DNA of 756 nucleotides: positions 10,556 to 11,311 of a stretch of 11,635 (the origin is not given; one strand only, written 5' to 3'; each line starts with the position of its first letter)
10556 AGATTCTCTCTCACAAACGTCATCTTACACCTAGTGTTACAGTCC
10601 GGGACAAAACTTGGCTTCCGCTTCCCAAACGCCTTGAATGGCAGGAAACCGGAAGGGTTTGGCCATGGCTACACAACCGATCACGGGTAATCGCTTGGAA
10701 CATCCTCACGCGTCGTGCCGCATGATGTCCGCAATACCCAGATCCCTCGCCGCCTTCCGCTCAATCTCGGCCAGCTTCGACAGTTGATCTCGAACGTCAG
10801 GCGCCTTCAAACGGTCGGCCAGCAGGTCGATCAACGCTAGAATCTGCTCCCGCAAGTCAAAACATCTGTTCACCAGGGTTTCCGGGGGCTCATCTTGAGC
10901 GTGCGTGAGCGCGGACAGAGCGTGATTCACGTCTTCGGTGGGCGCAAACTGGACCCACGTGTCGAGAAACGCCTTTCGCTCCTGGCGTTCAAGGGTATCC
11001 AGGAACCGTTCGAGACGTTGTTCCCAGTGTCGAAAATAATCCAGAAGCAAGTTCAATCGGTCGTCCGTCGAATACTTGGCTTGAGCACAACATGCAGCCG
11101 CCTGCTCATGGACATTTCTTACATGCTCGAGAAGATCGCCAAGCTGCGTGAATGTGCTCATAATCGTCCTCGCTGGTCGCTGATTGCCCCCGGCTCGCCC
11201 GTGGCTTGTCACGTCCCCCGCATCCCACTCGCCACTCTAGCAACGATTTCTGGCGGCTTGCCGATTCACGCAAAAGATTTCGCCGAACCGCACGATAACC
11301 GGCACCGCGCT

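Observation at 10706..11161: Candidate second encapsulin cargo: His/Glu-rich helical protein with a DLGI-containing C-terminal tail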

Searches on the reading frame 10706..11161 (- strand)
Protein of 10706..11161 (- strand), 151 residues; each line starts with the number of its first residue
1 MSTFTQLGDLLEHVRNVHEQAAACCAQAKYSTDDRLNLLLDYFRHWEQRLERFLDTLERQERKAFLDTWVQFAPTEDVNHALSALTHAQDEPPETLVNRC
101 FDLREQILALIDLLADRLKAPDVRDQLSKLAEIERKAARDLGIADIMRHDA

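Call 3: search_protein_families(library=pfam, proteins=[window:10706-11161:-], max_evalue=1)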
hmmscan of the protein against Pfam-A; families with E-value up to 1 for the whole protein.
window:10706-11161:- (151 aa): 2 families
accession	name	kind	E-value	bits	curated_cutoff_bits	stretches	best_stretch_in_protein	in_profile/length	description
PF08020.16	DUF1706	-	0.088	13.2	24.2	1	7-115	18-124/166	Protein of unknown function (DUF1706)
PF05778.17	Apo-CIII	-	0.13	12.3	34.1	1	24-56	34-66/69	Apolipoprotein CIII (Apo-CIII)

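Call 4: search_protein_families(library=ncbifam, proteins=[window:10706-11161:-], max_evalue=1)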
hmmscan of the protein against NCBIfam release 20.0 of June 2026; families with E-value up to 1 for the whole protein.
window:10706-11161:- (151 aa): 2 families
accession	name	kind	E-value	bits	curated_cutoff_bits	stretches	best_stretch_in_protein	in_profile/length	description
NF008752.0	PRK11784.1-4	equivalog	0.028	13.2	266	1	21-89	238-309/357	tRNA 2-selenouridine(34) synthase MnmH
TIGR02108.2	PQQ_syn_pqqB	equivalog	0.15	11.5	245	0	120-150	56-86/298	pyrroloquinoline quinone biosynthesis protein PqqB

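Call 5: find_homologous_proteins(query=window:10706-11161:-, max_evalue=0.001)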
Query window:10706-11161:- (151 aa): 9 proteins with E <= 0.001 among 94 candidates.
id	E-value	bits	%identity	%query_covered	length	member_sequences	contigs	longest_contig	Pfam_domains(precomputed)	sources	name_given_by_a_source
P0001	1.2e-93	329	100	100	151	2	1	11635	-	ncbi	ncbi:MAG: hypothetical protein ACQESR_14410 [Planctomycetota bacterium]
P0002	1.8e-78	279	85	100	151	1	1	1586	-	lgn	-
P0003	6.7e-70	252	77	100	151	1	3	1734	-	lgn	-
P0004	2.0e-58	214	65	99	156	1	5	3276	-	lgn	-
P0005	2.2e-39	153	50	99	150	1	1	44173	-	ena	-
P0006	1.1e-38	150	52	99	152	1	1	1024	-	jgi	-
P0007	1.1e-38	150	48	99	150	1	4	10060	-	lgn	-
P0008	9.4e-36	141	50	80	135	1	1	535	-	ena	-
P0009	6.2e-34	135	45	97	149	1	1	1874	-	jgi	jgi:hypothetical protein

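Call 8: find_encoding_contigs(protein=P0005, flank=10000, max_places=3)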
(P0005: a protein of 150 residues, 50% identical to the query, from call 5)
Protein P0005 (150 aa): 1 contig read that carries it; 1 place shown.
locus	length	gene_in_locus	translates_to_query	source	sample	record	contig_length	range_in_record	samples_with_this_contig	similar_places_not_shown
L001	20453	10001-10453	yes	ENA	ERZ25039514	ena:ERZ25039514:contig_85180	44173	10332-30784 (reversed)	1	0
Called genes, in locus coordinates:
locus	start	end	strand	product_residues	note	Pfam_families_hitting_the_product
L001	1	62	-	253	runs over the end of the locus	PF01041:DegT_DnrJ_EryC1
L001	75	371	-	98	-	PF01041:DegT_DnrJ_EryC1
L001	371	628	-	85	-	-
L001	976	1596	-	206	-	PF13489:Methyltransf_23, PF08241:Methyltransf_11, PF08242:Methyltransf_12 (weak), PF13649:Methyltransf_25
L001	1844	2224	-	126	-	PF07963:N_methyl, PF07596:SBP_bac_10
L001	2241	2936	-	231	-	PF02852:Pyr_redox_dim, PF00581:Rhodanese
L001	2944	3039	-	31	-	-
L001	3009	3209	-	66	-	-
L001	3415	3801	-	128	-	PF01061:ABC2_membrane, PF12698:ABC2_membrane_3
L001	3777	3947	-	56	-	-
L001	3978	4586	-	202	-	PF01209:Ubie_methyltran, PF13847:Methyltransf_31, PF08241:Methyltransf_11, PF08242:Methyltransf_12, PF13649:Methyltransf_25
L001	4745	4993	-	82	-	PF06283:ThuA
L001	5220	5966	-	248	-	PF01073:3Beta_HSD, PF01370:Epimerase, PF13460:NAD_binding_10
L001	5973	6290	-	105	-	-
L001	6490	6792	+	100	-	-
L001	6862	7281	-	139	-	PF01656:CbiA (weak)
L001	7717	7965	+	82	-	PF21349:RUBY_RBDX (weak)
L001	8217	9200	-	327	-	PF00389:2-Hacid_dh, PF02826:2-Hacid_dh_C, PF03446:NAD_binding_2 (weak)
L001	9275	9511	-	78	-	PF14561:TPR_20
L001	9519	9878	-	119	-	-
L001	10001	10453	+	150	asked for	-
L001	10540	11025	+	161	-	-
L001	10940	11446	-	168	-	-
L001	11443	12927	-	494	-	PF04055:Radical_SAM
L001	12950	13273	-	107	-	-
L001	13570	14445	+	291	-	PF13185:GAF_2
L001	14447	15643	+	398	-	PF00512:HisKA, PF02518:HATPase_c, PF00072:Response_reg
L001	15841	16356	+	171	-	PF00501:AMP-binding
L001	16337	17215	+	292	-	PF00501:AMP-binding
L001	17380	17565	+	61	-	PF13193:AMP-binding_C (weak)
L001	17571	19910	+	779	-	PF02629:CoA_binding, PF13380:CoA_binding_2, PF13607:Succ_CoA_lig, PF19045:Ligase_CoA_2, PF13549:ATP-grasp_5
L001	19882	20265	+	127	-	PF00583:Acetyltransf_1, PF13302:Acetyltransf_3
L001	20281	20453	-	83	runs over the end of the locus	-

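Call 9: find_encoding_contigs(protein=P0007, flank=10000, max_places=4)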
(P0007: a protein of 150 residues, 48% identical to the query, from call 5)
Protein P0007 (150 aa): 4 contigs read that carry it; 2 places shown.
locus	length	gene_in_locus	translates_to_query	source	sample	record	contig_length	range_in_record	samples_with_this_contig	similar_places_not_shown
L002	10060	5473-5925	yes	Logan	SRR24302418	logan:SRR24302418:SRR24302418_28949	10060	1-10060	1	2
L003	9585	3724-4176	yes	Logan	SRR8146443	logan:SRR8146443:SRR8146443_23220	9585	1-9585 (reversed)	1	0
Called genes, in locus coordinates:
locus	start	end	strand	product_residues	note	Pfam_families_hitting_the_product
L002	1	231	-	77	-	?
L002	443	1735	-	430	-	PF07690:MFS_1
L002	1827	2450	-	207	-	PF01292:Ni_hydr_CYTB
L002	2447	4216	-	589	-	PF14522:Cytochrome_C7 (faint), PF11783:Cytochrome_cB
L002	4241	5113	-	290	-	PF00085:Thioredoxin, PF13098:Thioredoxin_2 (weak), PF13432:TPR_16 (faint), PF14559:TPR_19 (faint), PF13431:TPR_17 (faint), PF07721:TPR_4 (faint), PF14561:TPR_20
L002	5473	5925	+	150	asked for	-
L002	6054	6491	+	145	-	PF00582:Usp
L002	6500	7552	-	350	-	PF04055:Radical_SAM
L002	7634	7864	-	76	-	PF13459:Fer4_15, PF13370:Fer4_13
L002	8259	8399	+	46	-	-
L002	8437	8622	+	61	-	-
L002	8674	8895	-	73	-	-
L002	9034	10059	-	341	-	?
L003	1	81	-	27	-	?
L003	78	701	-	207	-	PF01292:Ni_hydr_CYTB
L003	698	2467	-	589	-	PF14522:Cytochrome_C7 (faint), PF11783:Cytochrome_cB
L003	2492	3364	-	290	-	PF00085:Thioredoxin, PF13098:Thioredoxin_2 (weak), PF13432:TPR_16 (faint), PF14559:TPR_19 (faint), PF13431:TPR_17 (faint), PF07721:TPR_4 (faint), PF14561:TPR_20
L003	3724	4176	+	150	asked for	-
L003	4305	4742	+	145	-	PF00582:Usp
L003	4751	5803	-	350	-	PF04055:Radical_SAM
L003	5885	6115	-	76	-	PF13459:Fer4_15, PF13370:Fer4_13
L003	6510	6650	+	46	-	-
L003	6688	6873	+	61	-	-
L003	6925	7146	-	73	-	-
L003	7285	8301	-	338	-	PF04055:Radical_SAM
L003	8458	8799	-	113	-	PF02579:Nitro_FeMo-Co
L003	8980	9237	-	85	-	-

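Call 11: find_encoding_contigs(protein=P0004, flank=10000, max_places=5)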
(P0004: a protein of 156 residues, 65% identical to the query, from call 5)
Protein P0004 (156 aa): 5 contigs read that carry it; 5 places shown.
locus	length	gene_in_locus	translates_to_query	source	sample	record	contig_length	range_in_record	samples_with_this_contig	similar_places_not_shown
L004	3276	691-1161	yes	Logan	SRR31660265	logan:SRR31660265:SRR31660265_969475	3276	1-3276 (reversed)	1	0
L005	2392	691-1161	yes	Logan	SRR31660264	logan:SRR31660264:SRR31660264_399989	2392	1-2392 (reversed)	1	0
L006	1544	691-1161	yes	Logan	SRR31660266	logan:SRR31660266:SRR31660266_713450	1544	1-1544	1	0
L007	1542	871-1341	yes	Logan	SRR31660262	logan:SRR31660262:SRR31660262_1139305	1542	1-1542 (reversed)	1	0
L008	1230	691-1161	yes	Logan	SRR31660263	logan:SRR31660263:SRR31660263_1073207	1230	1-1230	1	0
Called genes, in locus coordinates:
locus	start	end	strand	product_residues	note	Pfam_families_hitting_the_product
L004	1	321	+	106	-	?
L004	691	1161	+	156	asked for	-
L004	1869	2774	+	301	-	PF01545:Cation_efflux, PF16916:ZT_dimer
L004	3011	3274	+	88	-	?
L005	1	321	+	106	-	?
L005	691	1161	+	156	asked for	-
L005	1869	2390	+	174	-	?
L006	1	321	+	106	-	?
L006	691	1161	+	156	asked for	-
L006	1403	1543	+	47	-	?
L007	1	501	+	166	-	?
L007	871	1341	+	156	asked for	-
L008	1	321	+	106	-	?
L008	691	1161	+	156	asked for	-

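Call 12: find_encoding_contigs(protein=P0003, flank=10000, max_places=3)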
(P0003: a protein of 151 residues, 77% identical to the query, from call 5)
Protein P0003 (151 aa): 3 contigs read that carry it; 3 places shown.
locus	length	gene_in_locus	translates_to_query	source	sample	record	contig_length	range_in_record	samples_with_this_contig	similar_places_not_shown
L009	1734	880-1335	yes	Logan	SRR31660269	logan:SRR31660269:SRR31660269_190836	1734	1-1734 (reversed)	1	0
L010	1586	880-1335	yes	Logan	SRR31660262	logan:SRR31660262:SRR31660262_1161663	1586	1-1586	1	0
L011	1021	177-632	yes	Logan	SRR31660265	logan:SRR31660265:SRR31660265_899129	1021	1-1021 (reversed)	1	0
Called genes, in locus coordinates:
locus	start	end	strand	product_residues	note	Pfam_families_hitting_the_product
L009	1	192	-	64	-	?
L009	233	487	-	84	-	-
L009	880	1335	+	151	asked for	-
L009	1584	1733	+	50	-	?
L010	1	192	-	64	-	?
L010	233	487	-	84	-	-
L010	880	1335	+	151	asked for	-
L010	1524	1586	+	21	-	?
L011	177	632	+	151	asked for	-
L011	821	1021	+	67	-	?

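Call 18: search_protein_representatives(protein=window:10706-11161:-)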
Query: 151 residues. Proteins with E-value up to 0.001 (for the whole library): 263; up to 1e-10: 35; up to 1e-30: 3. The best 150 are listed.
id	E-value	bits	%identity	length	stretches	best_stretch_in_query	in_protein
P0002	5.6e-79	279.3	85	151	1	1-150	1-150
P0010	7.6e-40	152.5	53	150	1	3-150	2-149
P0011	1.8e-31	125.3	41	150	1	4-151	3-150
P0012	2.8e-30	121.5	44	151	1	3-151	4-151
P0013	4.7e-30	120.7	47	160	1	2-151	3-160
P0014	2.8e-29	118.2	36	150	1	4-151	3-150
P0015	1.1e-28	116.3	41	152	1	2-151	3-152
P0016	1.7e-28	115.6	43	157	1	3-150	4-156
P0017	3.7e-28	114.6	43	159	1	3-151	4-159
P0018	7.2e-28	113.6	43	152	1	2-148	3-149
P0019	3.9e-26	108.0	43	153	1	3-151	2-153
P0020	4.0e-26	108.0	41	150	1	3-151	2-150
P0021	6.1e-26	107.4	39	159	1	2-150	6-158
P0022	1.5e-25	106.1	40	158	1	3-151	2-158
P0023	2.7e-25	105.3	41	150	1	3-150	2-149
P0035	2.5e-15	73.0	27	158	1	3-151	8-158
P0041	7.0e-11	58.6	26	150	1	3-150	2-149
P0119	3.4e-06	43.4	21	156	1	6-141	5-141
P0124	4.2e-06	43.1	22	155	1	4-146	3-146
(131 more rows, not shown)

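Call 23: search_protein_families(library=pfam, alignment_id=A2, max_evalue=0.01)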
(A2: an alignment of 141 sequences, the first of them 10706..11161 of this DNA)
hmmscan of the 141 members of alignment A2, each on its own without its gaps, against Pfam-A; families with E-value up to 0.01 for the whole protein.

A. member 1, window:10706-11161:- (151 aa): 0 families

B. families by the number of members that match (of 141 scanned): 36 families (the first 25 are shown)
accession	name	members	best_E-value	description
PF02915.23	Rubrerythrin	15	9.5e-06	Rubrerythrin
PF07875.18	Coat_F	3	8e-05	Coat F domain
PF00210.30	Ferritin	3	0.00029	Ferritin-like domain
PF12205.13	GIT1_C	2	3.4e-06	G protein-coupled receptor kinase-interacting protein 1 C term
PF05064.18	Nsp1_C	2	0.00041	Nsp1-like C-terminal region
PF09537.16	DUF2383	2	0.0036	Domain of unknown function (DUF2383)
PF22456.1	PqqF-like_C_4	1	0.00033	PQQ synthase PqqF-like, C-terminal lobe domain 4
PF11647.13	MLD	1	0.00037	Membrane Localization Domain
PF00221.24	Lyase_aromatic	1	0.00045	Aromatic amino acid lyase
PF18397.6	IKBKB_SDD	1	0.00099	IQBAL scaffold dimerization domain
PF08941.15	USP8_interact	1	0.0011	USP8 interacting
PF16746.10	BAR_3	1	0.0012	BAR domain of APPL family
PF04486.18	SchA_CurD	1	0.0013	SchA/CurD like domain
PF20467.3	MmeI_C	1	0.0018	MmeI, C-terminal domain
PF06698.16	DUF1192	1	0.0019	Protein of unknown function (DUF1192)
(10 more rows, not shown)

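Call 24: search_solved_structures(query=A2, max_evalue=1, show_alignments=2)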
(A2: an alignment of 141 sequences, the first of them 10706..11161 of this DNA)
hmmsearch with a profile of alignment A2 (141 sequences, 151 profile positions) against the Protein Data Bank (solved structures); distinct sequences matched with E-value up to 1: 40.
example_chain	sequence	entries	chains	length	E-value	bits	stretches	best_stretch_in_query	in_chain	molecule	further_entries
1vjx_A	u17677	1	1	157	6.1e-07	32.7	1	5-145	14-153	putative ferritin-like diiron-carboxylate protein TM1526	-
2fzf_A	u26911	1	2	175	5.6e-05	26.3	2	86-141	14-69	hypothetical protein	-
7s5c_A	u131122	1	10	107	0.00012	25.2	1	89-149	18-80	EncB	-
7s5k_A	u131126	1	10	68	0.00033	23.8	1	97-149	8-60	EncB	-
2hz8_A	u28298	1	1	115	0.00045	23.3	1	79-138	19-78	De novo designed diiron protein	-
5c39_A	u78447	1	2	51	0.0048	20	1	97-137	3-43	P0 Manganese cluster peptide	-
1mft_A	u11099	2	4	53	0.0048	20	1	97-137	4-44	Four-helix bundle model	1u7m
2lfd_A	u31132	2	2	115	0.009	19.1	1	78-137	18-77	Diiron protein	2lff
8gjg_A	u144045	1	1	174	0.013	18.6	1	74-142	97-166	gluc_A04_0005 Binder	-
9r1o_A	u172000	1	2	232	0.016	18.3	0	92-139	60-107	sc-apCC-6-DPH-NR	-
5n5e_e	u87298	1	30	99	0.044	16.9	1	91-138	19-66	PFC_05175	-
1v9v_A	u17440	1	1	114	0.048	16.8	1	44-124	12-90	KIAA0561 protein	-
6z0c_A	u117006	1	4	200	0.053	16.6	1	80-149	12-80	Maquette-3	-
1wdz_A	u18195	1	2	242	0.068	16.3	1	4-63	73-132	insulin receptor substrate p53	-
6xss_A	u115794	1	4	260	0.075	16.1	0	76-144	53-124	C4_nat_HFuse-7900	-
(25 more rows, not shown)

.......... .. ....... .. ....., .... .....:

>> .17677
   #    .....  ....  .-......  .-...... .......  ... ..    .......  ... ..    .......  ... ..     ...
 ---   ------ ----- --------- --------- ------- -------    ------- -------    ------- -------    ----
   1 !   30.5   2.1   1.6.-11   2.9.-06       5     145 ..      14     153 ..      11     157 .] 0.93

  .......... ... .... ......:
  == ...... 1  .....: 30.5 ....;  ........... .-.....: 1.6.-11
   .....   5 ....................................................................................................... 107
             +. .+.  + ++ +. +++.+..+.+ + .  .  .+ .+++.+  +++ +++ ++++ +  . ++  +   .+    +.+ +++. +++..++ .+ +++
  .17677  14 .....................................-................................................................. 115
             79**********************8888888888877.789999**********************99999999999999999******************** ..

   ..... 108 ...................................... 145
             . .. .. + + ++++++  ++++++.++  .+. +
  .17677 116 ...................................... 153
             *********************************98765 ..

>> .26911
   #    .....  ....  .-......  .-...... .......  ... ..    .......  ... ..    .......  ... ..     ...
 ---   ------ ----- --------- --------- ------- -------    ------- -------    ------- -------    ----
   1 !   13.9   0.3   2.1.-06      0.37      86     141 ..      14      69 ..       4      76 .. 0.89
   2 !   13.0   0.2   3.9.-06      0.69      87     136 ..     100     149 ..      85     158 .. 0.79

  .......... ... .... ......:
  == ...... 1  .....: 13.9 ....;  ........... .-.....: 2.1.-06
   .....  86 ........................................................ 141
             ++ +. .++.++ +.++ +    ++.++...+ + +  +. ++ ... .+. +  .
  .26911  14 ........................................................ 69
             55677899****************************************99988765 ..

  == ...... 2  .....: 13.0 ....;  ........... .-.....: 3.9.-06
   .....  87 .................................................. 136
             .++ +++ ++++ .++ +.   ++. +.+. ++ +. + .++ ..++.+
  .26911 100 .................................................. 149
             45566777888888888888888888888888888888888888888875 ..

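Call 25: predict_structure(alignment_id=A1)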
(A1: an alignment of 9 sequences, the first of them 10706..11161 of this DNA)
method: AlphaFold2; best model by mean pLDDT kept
length: 151 residues; sequences in the alignment: 9
mean_pLDDT: 85.8   pTM: 0.81
mean pLDDT of the five models: 85.8, 81.7, 80.9, 77.7, 77.5
residues with pLDDT >= 90: 53; 70-90: 87; 50-70: 9; < 50: 2
segments of 3 or more residues with pLDDT < 50: none
pLDDT, mean of each block of 10 residues (from residue 1): 77 93 87 85 91 90 87 84 90 88 92 83 87 87 68 52
secondary structure, 60 per line:
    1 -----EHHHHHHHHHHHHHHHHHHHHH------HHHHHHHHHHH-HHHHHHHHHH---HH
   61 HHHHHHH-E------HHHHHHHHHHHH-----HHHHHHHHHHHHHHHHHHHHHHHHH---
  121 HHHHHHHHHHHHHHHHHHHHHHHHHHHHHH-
elements in order: H7-27 H34-44 H46-55 H59-67 H76-87 H93-117 H121-150

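Call 30: fold_search(model_id=the predicted structure, library=pdb)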
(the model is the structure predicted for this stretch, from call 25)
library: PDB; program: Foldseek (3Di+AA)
matches with E <= 10: 470; with E <= 0.001: 0
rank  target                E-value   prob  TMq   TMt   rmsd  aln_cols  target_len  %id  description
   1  2lqg_MODEL_1_A        1.9e-02  0.82  0.32  0.34  16.9       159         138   13  Solution Structure of the R4 domain of talin (released 2013-02-13)
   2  1vjx                  7.7e-02  0.96  0.52  0.53   6.5       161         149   14  Crystal structure of a putative ferritin-like diiron-carboxylate protein (tm1526) from thermotoga maritima at 2.30 A res (released 2004-04-13)
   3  3bt5                  1.0e-01  0.87  0.45  0.45   7.7       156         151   10  Crystal structure of DUF305 fragment from Deinococcus radiodurans (released 2008-01-15)
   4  2gs4_A                1.1e-01  0.82  0.44  0.43   8.0       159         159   12  The crystal structure of the E.coli stress protein YciF. (released 2006-10-17)
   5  6e6a_A                3.0e-01  0.13  0.22  0.21  18.2       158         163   14  Triclinic crystal form of IncA G144A point mutant (released 2019-07-10)
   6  3p6a_B                3.5e-01  0.57  0.46  0.24   9.5       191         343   10  Crystal Structure of the DH/PH domains of p115-RhoGEF (R399E mutant) (released 2011-01-05)
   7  4u5a_C                3.5e-01  0.08  0.19  0.17  16.8       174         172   11  Sporozoite Protein for Cell Traversal (released 2014-12-24)
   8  3odx_A                4.0e-01  0.51  0.45  0.23  10.0       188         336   10  Crystal Structure of an N-terminally Truncated Linker-DH/PH Domains of p115-RhoGEF (released 2011-01-05)
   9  8to0_C                4.0e-01  0.13  0.23  0.21  19.1       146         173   15  48-nm repeating structure of doublets from mouse sperm flagella (released 2023-11-01)
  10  7vg4_C                4.2e-01  0.14  0.26  0.19  20.4       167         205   12  10,5-methenyltetrahydrofolate cyclohydrolase from Methylobacterium extorquens AM1 strain (released 2022-07-06)
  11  7vg4_A                4.2e-01  0.13  0.25  0.19  20.5       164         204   12  10,5-methenyltetrahydrofolate cyclohydrolase from Methylobacterium extorquens AM1 strain (released 2022-07-06)
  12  1x86_A                4.5e-01  0.41  0.42  0.21   9.8       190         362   11  Crystal Structure of the DH/PH domains of Leukemia-associated RhoGEF in complex with RhoA (released 2004-09-21)
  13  6lkp_C                4.7e-01  0.21  0.30  0.27  15.8       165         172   12  Crystal structure of Dps1 from the thermophilic non-heterocystous filamentous cyanobacterium Thermoleptolyngbya sp. O- (released 2020-03-25)
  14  6e7e                  5.0e-01  0.09  0.21  0.19  18.0       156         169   12  High resolution crystal structure of IncA soluble domain (released 2019-07-10)
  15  2cj7                  5.3e-01  0.20  0.27  0.28  15.6       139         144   12  Crystal Structure of a Cell Wall Invertase Inhibitor from Tobacco (pH 9.0) (released 2006-04-03)
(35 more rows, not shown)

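Call 33: find_related_loci(query=A1, collection=genome_contigs, flank=10000)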
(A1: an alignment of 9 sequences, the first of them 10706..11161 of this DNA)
Query A1 (151 aa) in genome_contigs; peptide patterns used: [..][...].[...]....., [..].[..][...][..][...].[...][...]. (x = any residue, [..] = any of these).
49 stretches matched a pattern, but none encodes a relative of the query by tblastn (E <= 1e-3).

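Call 37: find_related_loci(query=A1, collection=metagenome_contigs, flank=10000)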
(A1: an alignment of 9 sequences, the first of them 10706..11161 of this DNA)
Query A1 (151 aa) in metagenome_contigs; peptide patterns used: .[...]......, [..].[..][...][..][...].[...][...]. (x = any residue, [..] = any of these).
82 stretches matched a pattern; 3 encode a relative of the query (tblastn E <= 1e-3); 3 distinct loci.
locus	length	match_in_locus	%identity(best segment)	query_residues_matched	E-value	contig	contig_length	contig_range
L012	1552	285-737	66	1-151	1e-69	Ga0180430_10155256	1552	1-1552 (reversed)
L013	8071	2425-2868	51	3-150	1e-47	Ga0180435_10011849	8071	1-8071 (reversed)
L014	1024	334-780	52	3-151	1e-48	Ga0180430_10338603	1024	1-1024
